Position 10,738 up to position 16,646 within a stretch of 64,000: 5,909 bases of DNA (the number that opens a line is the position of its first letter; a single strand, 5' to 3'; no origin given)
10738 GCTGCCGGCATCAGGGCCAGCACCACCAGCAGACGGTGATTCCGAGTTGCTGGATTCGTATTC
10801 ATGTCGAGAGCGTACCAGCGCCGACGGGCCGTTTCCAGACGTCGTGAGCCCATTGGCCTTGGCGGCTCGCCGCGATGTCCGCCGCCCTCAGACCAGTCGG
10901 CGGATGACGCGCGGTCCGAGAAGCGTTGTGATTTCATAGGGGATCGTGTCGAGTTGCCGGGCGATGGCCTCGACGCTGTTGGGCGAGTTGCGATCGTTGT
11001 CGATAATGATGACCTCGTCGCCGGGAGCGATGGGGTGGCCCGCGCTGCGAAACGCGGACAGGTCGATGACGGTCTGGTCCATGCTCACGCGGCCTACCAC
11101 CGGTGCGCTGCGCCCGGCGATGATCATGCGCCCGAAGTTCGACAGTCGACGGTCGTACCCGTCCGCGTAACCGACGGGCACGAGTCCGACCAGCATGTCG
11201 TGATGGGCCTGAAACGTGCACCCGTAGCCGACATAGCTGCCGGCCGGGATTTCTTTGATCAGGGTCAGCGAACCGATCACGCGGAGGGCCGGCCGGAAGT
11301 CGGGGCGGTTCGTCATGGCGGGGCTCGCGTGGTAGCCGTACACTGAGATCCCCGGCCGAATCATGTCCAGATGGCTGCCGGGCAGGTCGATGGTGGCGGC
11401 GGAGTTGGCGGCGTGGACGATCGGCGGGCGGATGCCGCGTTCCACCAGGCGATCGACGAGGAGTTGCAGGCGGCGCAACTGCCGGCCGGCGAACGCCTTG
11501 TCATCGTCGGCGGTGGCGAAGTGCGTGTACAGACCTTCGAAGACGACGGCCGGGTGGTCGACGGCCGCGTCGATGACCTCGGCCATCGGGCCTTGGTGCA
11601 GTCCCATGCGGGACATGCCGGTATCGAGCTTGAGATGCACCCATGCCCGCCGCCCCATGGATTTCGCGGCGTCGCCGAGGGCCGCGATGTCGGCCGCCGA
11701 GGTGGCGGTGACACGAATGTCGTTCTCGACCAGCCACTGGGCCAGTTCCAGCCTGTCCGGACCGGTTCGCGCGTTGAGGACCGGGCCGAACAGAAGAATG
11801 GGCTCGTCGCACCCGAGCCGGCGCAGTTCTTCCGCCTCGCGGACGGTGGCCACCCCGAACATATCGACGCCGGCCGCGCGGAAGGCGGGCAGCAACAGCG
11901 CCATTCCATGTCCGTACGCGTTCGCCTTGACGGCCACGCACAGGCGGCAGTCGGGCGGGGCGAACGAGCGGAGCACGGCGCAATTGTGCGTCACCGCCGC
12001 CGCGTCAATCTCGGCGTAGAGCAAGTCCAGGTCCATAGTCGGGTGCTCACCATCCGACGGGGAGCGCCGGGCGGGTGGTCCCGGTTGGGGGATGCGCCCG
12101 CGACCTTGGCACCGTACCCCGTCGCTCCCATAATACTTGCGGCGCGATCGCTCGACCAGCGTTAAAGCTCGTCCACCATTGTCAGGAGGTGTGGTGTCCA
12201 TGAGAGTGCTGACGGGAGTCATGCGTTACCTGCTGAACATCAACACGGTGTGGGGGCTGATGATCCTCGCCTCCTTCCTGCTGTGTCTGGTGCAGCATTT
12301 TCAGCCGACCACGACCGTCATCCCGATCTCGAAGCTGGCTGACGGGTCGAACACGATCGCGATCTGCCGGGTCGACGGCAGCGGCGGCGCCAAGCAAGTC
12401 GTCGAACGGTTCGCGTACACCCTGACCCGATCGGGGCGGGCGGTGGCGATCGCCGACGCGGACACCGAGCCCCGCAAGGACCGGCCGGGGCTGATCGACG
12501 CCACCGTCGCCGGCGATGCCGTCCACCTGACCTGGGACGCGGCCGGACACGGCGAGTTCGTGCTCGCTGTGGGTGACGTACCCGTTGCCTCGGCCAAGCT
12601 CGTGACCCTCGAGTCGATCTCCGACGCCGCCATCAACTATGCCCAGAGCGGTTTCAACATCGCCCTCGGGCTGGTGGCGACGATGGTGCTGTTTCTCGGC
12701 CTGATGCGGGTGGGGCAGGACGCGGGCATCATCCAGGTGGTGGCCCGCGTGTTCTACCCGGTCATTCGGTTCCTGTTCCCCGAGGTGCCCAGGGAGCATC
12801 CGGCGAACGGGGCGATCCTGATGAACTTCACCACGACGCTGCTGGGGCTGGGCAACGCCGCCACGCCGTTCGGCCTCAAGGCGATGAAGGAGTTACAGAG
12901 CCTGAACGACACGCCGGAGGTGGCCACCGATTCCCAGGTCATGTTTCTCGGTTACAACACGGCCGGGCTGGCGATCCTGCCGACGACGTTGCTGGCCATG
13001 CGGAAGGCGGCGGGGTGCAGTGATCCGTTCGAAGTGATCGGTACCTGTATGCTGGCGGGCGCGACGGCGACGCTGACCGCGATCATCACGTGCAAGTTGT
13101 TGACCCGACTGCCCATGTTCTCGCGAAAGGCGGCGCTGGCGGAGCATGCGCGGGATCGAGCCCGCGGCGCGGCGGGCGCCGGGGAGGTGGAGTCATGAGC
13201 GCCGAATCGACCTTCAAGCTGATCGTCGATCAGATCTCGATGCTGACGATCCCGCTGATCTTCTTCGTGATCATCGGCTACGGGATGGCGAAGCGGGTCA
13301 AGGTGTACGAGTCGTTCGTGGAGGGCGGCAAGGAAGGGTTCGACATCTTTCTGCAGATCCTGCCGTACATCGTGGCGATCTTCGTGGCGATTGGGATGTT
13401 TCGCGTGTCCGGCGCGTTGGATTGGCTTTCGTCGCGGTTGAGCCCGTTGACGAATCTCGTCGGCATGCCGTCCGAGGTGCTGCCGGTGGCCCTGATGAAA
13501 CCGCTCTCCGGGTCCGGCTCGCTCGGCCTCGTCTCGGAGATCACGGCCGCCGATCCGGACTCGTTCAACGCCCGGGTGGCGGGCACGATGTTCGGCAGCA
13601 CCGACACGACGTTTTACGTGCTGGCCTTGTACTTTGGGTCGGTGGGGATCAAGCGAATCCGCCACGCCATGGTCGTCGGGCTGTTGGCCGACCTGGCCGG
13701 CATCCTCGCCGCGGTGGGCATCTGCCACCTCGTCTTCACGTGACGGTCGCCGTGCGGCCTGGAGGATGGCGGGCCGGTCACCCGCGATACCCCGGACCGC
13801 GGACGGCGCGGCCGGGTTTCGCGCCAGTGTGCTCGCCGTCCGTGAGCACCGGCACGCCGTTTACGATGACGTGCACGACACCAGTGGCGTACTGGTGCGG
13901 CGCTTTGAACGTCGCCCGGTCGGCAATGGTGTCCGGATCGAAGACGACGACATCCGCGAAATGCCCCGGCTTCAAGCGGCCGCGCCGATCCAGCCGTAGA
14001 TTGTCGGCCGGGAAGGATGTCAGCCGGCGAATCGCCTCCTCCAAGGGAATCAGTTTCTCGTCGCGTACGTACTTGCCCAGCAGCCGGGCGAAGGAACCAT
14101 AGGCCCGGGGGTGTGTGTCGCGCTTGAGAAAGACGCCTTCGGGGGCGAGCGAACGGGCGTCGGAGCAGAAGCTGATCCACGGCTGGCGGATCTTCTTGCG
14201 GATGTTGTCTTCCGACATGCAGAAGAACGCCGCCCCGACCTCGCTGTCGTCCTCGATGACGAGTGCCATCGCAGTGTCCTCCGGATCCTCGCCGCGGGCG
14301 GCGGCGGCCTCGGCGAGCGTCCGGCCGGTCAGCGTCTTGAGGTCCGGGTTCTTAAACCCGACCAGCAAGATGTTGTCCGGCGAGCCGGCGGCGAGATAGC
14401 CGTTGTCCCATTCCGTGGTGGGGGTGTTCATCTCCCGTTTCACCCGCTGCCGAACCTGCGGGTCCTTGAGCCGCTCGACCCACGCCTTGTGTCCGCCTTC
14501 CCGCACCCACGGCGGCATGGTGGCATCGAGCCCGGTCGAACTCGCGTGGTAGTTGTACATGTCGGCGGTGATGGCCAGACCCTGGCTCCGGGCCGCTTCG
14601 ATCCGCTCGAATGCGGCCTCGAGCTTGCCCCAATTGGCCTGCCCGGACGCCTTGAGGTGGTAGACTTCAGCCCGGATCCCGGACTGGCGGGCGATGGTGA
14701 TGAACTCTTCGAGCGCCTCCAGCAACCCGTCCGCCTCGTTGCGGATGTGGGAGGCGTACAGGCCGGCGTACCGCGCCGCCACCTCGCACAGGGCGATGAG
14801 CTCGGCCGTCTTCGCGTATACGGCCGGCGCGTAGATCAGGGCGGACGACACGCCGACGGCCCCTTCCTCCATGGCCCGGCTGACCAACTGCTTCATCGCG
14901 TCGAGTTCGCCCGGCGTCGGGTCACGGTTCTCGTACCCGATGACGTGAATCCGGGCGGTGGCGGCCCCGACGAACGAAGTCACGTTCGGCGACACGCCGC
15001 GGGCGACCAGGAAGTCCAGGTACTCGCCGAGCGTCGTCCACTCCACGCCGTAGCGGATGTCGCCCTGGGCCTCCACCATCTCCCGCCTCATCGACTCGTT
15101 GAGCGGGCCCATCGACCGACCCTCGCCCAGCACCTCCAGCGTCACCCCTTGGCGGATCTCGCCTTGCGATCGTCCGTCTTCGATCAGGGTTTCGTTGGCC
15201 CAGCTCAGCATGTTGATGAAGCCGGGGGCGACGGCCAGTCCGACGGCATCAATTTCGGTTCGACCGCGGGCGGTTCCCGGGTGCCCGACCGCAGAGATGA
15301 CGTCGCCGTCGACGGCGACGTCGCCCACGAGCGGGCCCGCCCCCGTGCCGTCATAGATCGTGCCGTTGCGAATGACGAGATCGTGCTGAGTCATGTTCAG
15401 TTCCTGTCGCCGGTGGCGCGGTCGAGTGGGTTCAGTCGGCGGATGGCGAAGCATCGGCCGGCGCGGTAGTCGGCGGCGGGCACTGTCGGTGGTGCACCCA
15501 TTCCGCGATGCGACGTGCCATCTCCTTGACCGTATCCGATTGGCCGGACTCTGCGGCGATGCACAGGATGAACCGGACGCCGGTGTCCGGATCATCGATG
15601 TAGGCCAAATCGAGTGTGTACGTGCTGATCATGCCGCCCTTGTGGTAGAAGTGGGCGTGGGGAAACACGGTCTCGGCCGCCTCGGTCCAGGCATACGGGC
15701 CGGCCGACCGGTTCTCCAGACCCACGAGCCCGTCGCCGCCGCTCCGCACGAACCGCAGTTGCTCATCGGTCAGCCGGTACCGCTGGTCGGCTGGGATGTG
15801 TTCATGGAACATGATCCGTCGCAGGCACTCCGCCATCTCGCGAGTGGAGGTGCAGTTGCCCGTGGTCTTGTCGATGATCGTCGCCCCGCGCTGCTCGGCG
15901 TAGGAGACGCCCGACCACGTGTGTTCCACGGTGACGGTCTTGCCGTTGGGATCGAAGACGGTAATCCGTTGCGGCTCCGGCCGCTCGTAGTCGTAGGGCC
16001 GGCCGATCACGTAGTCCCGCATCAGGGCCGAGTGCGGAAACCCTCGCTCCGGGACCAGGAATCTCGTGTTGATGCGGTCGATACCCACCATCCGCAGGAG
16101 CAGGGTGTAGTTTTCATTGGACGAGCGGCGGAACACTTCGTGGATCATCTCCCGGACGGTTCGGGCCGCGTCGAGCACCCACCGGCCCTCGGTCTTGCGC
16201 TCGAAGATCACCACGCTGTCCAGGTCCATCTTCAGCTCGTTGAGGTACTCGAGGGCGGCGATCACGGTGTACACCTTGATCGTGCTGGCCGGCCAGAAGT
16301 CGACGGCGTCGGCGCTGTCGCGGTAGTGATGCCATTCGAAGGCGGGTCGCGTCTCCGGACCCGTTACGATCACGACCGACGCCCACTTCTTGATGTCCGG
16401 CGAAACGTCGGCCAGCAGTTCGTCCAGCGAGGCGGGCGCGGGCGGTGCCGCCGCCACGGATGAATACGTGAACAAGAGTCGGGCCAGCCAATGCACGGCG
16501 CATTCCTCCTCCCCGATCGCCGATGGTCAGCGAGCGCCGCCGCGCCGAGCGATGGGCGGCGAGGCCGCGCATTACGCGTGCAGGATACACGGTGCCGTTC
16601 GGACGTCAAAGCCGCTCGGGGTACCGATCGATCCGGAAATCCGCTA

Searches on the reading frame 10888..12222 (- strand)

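Call 57: search_protein_families(library=pfam, proteins=[window:10888-12222:-], max_evalue=0.001)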
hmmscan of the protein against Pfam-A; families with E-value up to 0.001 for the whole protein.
window:10888-12222:- (444 aa): 2 families
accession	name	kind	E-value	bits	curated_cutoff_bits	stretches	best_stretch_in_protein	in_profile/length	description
PF01168.26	Ala_racemase_N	-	9.9e-62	208.9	24.1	1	72-298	1-219/220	Alanine racemase, N-terminal domain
PF00842.27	Ala_racemase_C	-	8.7e-38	129.2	25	1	315-442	4-126/127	Alanine racemase, C-terminal domain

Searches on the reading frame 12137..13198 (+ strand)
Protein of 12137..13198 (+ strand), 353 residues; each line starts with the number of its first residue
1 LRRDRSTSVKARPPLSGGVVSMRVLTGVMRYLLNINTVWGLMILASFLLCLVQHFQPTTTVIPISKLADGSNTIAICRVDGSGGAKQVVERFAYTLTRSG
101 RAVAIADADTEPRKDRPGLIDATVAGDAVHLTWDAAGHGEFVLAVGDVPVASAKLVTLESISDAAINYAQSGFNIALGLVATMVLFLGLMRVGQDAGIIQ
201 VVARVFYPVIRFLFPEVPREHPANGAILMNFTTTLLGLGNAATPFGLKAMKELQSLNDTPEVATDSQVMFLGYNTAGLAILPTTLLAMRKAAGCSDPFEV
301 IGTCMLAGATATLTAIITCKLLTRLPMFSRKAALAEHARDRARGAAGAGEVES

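Call 57: search_protein_families(library=pfam, proteins=[window:12137-13198:+], max_evalue=0.001)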
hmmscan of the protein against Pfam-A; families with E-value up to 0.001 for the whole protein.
window:12137-13198:+ (353 aa): 1 family
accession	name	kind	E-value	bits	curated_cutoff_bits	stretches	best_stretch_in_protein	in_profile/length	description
PF07670.19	Gate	-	1.2e-08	35.8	29.6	1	177-285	2-98/104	Nucleoside recognition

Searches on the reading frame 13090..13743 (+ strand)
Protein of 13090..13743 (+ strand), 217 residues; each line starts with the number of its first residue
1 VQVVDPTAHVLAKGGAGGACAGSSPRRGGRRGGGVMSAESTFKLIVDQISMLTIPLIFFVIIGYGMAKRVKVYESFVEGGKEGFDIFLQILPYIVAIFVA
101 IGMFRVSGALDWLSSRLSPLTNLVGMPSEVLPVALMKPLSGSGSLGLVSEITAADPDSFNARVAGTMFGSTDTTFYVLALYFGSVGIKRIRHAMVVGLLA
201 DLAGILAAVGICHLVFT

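Call 58: search_protein_families(library=pfam, proteins=[window:13090-13743:+], max_evalue=0.001)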
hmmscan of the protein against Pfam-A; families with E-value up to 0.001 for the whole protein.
window:13090-13743:+ (217 aa): 1 family
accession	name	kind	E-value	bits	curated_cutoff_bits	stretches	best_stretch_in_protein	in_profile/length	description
PF07670.19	Gate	-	4.3e-13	50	29.6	1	87-188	1-104/104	Nucleoside recognition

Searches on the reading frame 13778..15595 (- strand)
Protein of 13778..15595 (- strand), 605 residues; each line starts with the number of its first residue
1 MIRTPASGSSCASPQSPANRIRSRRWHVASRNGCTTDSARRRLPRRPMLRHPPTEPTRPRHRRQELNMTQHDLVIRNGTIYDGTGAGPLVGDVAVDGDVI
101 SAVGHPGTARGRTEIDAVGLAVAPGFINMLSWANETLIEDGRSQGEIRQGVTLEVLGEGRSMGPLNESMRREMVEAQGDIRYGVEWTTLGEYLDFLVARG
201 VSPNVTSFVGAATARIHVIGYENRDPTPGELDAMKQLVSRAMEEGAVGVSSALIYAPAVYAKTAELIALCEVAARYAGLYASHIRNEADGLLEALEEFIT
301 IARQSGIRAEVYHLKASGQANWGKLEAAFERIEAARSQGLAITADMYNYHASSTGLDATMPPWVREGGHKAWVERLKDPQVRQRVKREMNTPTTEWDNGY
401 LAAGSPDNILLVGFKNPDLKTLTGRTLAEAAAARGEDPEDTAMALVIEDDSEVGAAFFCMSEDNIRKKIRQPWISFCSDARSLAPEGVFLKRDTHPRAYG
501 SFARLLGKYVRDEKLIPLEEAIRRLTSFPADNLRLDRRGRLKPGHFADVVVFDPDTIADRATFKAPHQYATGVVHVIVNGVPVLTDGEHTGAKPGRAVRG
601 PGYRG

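Call 57: search_protein_families(library=pfam, proteins=[window:13778-15595:-], max_evalue=0.001)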
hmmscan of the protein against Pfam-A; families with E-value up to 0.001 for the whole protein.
window:13778-15595:- (605 aa): 2 families
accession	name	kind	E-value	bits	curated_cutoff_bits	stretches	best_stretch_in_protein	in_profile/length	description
PF07969.17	Amidohydro_3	-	4.8e-16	59.7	29.7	1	222-583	115-471/472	Amidohydrolase family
PF01979.26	Amidohydro_1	-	7.1e-07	29.2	25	1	505-582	272-344/345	Amidohydrolase family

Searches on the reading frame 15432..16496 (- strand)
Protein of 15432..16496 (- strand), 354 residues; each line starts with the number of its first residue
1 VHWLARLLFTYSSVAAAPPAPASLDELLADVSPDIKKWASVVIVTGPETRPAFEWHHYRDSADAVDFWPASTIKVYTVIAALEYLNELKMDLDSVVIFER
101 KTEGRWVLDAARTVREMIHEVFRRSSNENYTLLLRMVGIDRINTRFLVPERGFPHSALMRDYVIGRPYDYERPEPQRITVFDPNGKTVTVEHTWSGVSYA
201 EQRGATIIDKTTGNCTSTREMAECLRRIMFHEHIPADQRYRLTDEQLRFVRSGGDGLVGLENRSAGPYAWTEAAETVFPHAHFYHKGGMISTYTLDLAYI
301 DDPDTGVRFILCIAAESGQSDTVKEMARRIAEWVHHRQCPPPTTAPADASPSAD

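Call 57: search_protein_families(library=pfam, proteins=[window:15432-16496:-], max_evalue=0.001)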
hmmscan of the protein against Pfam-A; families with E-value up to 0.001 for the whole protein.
window:15432-16496:- (354 aa): 1 family
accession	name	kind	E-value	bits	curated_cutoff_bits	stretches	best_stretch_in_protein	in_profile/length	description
PF13354.11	Beta-lactamase2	-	2.2e-10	40.7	22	1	66-313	20-212/214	Beta-lactamase enzyme family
